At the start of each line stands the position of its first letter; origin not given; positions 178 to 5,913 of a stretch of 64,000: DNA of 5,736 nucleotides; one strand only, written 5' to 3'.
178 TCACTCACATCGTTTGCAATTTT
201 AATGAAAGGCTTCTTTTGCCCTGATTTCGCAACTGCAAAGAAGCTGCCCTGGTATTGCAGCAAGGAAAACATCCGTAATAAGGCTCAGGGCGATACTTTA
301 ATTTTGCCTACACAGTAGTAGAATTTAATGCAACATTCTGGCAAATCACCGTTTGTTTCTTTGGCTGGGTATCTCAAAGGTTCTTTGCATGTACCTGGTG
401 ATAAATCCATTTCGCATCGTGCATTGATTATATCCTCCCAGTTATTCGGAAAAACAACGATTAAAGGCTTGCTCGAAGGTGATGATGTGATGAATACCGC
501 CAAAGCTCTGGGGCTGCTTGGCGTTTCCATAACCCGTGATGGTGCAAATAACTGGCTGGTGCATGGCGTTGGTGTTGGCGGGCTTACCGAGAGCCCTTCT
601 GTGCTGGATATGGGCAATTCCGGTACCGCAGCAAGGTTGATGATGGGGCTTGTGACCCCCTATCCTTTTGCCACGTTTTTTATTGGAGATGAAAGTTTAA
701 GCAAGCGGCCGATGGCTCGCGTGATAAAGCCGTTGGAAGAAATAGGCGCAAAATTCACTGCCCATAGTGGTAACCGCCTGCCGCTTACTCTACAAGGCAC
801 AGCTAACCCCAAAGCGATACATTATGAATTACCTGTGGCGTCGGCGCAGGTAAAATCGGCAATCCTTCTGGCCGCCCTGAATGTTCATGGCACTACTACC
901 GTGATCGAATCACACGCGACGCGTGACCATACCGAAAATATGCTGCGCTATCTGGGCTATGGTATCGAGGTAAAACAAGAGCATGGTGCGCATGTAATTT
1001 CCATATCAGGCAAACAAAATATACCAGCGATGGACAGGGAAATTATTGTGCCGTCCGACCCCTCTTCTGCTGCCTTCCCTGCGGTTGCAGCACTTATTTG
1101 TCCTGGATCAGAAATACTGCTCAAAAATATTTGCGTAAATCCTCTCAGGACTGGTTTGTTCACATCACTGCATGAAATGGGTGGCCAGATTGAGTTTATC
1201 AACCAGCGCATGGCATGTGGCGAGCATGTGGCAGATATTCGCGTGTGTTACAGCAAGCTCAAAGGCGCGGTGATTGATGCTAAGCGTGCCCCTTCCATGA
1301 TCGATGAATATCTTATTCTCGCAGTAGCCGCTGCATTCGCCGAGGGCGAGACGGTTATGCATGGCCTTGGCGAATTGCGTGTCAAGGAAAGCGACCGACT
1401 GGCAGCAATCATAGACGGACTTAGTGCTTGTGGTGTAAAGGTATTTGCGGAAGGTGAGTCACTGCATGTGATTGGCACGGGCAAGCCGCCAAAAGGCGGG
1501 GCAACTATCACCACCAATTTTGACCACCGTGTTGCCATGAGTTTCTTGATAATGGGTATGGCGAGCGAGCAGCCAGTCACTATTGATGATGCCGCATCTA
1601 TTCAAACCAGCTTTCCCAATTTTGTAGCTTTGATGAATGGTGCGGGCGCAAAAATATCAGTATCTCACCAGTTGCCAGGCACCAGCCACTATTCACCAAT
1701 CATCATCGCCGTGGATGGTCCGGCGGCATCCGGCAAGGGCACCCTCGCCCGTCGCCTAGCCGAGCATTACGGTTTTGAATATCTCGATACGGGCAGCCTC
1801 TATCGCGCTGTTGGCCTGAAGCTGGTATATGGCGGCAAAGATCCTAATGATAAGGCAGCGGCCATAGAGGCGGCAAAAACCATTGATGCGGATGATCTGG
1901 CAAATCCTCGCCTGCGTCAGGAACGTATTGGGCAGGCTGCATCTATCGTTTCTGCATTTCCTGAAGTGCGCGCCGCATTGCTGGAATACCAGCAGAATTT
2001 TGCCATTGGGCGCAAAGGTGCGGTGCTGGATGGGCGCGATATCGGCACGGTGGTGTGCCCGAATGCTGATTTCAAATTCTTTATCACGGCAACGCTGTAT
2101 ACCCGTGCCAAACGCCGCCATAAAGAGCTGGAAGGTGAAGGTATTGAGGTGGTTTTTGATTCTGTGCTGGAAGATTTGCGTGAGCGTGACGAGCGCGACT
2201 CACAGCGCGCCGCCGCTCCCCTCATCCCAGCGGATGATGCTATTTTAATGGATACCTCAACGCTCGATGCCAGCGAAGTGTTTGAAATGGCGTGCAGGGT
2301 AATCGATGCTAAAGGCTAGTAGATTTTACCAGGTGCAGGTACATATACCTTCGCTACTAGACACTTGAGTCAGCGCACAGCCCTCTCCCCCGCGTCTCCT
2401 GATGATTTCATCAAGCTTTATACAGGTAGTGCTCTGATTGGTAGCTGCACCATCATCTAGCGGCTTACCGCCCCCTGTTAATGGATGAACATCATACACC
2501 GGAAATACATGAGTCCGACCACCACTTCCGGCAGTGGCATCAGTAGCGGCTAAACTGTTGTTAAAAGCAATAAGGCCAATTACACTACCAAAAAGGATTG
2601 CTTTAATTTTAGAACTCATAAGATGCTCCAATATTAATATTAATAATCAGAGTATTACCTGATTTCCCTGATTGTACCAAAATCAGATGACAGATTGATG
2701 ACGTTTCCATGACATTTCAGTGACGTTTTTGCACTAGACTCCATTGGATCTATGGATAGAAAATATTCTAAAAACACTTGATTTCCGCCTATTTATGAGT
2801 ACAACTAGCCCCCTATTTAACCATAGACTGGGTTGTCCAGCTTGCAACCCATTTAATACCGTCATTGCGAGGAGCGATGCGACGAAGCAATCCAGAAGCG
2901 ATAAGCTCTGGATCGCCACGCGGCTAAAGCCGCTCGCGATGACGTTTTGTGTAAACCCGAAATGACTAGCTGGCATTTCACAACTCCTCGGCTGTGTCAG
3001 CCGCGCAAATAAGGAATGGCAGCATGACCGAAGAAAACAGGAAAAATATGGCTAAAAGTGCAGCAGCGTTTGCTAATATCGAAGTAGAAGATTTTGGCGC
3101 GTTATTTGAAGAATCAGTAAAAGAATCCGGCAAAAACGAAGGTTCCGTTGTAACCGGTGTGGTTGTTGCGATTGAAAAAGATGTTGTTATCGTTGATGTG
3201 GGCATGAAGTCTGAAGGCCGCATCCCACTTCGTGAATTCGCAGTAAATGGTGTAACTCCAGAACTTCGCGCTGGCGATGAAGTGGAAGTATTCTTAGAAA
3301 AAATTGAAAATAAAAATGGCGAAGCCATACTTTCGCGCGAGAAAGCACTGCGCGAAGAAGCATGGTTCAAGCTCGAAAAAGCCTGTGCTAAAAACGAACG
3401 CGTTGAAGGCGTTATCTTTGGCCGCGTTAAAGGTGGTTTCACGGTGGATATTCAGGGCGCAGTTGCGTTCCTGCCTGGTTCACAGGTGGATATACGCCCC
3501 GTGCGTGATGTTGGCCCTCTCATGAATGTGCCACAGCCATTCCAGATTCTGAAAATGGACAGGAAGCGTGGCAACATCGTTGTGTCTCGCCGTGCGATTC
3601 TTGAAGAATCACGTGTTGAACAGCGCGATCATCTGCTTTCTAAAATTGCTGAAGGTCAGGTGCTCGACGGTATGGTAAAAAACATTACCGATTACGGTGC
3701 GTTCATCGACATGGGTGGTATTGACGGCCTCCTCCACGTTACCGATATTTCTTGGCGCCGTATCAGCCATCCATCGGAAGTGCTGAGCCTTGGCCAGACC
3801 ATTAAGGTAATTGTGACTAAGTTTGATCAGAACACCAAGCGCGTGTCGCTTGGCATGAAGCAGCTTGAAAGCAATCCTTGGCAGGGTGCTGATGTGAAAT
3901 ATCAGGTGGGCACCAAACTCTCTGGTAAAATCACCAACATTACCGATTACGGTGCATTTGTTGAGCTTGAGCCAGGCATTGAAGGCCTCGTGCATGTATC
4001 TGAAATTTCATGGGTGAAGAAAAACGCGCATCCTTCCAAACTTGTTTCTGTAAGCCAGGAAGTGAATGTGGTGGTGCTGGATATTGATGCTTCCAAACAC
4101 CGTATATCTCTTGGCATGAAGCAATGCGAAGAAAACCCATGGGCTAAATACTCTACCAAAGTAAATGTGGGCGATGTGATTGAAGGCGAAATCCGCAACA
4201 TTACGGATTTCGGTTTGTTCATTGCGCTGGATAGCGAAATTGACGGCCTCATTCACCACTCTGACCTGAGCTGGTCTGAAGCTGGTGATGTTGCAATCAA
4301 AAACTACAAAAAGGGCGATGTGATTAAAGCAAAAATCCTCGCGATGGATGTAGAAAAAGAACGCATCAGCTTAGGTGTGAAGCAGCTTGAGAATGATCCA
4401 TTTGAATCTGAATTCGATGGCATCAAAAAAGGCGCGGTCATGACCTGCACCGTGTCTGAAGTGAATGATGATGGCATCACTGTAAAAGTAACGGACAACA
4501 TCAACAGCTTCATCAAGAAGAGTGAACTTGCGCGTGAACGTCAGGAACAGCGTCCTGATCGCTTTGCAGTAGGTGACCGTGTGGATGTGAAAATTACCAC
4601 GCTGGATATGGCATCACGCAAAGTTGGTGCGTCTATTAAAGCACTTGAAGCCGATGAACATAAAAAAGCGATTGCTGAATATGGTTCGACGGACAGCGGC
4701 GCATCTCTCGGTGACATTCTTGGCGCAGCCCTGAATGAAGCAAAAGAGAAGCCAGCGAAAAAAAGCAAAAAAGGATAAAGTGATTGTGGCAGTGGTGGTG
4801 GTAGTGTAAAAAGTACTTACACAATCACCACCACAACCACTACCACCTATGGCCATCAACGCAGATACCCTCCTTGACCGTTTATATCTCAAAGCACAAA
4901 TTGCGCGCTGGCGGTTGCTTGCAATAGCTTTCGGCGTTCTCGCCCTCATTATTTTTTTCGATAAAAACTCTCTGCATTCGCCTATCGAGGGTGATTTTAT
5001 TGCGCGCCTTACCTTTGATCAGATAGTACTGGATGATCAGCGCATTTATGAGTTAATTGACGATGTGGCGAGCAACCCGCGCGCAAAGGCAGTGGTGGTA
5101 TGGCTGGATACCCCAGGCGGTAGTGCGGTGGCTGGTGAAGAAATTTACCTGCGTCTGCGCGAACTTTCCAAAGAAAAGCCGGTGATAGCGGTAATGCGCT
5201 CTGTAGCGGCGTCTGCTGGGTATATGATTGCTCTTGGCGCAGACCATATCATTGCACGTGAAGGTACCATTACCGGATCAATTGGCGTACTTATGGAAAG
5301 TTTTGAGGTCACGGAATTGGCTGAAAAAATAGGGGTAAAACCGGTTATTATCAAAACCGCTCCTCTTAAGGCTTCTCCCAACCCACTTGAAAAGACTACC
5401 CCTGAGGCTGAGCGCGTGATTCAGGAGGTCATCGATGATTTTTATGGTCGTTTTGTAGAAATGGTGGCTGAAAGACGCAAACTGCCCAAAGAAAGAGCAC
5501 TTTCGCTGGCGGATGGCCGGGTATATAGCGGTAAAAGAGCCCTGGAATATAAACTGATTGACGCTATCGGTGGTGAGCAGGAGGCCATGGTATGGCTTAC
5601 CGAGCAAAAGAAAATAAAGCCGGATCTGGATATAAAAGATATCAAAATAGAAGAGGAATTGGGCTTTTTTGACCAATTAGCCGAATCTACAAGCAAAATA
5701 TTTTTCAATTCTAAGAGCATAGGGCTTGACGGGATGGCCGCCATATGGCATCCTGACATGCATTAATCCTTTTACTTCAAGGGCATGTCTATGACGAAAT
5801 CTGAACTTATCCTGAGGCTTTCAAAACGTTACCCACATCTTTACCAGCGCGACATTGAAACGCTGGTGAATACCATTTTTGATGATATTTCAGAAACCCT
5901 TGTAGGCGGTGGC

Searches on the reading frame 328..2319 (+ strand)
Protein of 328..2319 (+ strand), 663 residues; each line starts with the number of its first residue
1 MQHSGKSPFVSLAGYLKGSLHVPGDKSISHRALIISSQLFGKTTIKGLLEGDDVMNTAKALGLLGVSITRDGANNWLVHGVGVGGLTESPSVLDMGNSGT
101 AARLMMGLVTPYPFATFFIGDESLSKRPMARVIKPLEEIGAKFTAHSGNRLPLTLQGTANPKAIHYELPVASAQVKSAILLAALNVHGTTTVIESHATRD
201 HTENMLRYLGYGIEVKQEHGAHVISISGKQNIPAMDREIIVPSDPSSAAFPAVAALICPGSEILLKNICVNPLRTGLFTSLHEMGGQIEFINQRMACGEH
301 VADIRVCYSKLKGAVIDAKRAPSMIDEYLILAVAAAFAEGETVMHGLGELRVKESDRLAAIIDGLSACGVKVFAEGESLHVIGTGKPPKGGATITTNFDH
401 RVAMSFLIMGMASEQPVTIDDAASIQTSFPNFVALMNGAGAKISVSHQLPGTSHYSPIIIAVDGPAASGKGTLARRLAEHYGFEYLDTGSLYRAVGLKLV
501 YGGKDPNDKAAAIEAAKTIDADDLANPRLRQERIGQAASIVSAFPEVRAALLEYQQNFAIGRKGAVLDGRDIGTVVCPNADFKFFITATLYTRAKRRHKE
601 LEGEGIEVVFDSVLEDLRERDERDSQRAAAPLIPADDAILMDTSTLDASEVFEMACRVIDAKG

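Call 39: search_protein_families(library=pfam, proteins=[window:328-2316:+], max_evalue=0.00001)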
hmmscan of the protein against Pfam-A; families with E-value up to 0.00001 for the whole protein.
window:328-2316:+ (663 aa): 3 families
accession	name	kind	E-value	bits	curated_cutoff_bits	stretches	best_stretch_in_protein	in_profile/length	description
PF00275.25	EPSP_synthase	-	8.6e-101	338.1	22.8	1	14-434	5-415/417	EPSP synthase (3-phosphoshikimate 1-carboxyvinyltransferase)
PF02224.24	Cytidylate_kin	-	5.4e-57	193.4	26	1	460-659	1-209/211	Cytidylate kinase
PF13207.12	AAA_17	-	3.6e-07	31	27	1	464-547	2-82/136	AAA domain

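Call 80: find_encoding_contigs(protein=window:328-2319:+, flank=10000, max_places=1)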
Protein window:328-2319:+ (663 aa): 1 contig read that carries it; 1 place shown.
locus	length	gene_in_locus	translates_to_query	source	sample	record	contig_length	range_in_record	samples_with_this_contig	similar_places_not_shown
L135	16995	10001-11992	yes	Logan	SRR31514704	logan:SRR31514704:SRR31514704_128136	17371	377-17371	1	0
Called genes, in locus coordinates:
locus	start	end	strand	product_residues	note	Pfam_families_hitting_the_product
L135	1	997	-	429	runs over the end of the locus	PF00465:Fe-ADH (weak), PF13685:Fe-ADH_2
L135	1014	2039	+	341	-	PF13406:SLT_2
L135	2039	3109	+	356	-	PF03330:DPBB_1, PF05036:SPOR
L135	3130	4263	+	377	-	PF00768:Peptidase_S11, PF13354:Beta-lactamase2, PF07943:PBP5_C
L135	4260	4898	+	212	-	PF13521:AAA_28 (weak), PF02223:Thymidylate_kin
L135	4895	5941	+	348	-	PF13177:DNA_pol3_delta2, PF00004:AAA (weak)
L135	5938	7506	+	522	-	PF00133:tRNA-synt_1, PF01406:tRNA-synt_1e (weak), PF09334:tRNA-synt_1g, PF00133:tRNA-synt_1, PF01406:tRNA-synt_1e (weak), PF19303:Anticodon_3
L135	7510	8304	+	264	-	PF01026:TatD_DNase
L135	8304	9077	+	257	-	PF23023:Anti-Pycsar_Apyc1, PF00753:Lactamase_B, PF12706:Lactamase_B_2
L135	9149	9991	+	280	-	-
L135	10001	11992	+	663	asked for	PF00275:EPSP_synthase, PF02224:Cytidylate_kin, PF13207:AAA_17 (weak)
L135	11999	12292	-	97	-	-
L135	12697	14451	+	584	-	PF00575:S1, PF21710:Spt6_S1 (faint), PF13509:S1_2 (faint), PF18614:RNase_II_C_S1 (faint), PF25522:OB_cyt-4 (faint), PF00575:S1, PF23459:S1_RRP5 (weak), PF00575:S1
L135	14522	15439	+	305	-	PF01972:SDH_protease (weak), PF25145:NfeD1b_N, PF01343:Peptidase_S49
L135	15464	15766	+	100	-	PF00216:Bac_DNA_binding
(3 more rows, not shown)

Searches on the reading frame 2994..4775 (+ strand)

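Call 39: search_protein_families(library=pfam, proteins=[window:2994-4775:+], max_evalue=0.00001)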
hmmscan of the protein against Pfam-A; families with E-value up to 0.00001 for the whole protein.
window:2994-4775:+ (594 aa): 5 families
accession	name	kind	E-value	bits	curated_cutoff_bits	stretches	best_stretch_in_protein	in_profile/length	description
PF00575.29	S1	-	1.5e-92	304.5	22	6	302-376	1-74/74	S1 RNA binding domain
PF23459.1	S1_RRP5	-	4.7e-24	85.2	27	0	306-371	4-68/72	RRP5 S1 domain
PF21710.3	Spt6_S1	-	5.6e-17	62.3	27.5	0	477-548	14-86/91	Spt6, S1/OB domain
PF13509.12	S1_2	-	4.9e-07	30.2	21.8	0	85-101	32-48/61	S1 domain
PF18614.7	RNase_II_C_S1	-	3.9e-06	27.1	26.6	0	521-545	31-55/59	RNase II-type exonuclease C-terminal S1 domain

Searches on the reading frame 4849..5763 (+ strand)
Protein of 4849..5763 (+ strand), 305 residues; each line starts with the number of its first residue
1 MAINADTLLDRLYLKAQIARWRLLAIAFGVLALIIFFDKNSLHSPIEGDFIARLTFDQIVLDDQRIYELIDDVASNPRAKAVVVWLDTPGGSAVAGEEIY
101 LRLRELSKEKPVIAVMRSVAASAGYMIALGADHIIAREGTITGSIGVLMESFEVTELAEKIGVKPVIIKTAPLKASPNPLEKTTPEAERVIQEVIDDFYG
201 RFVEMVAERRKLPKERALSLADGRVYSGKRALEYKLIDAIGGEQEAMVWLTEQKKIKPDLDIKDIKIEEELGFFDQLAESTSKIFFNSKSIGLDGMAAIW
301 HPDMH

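Call 39: search_protein_families(library=pfam, proteins=[window:4849-5763:+], max_evalue=0.00001)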
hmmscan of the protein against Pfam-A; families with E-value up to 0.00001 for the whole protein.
window:4849-5763:+ (305 aa): 2 families
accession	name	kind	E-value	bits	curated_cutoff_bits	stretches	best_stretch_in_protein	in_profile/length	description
PF01343.23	Peptidase_S49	-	3.8e-43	147.6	24.9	1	105-257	2-154/154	Peptidase family S49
PF25145.1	NfeD1b_N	-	5.4e-08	33.1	40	1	74-148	26-98/189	NfeD1b, N-terminal domain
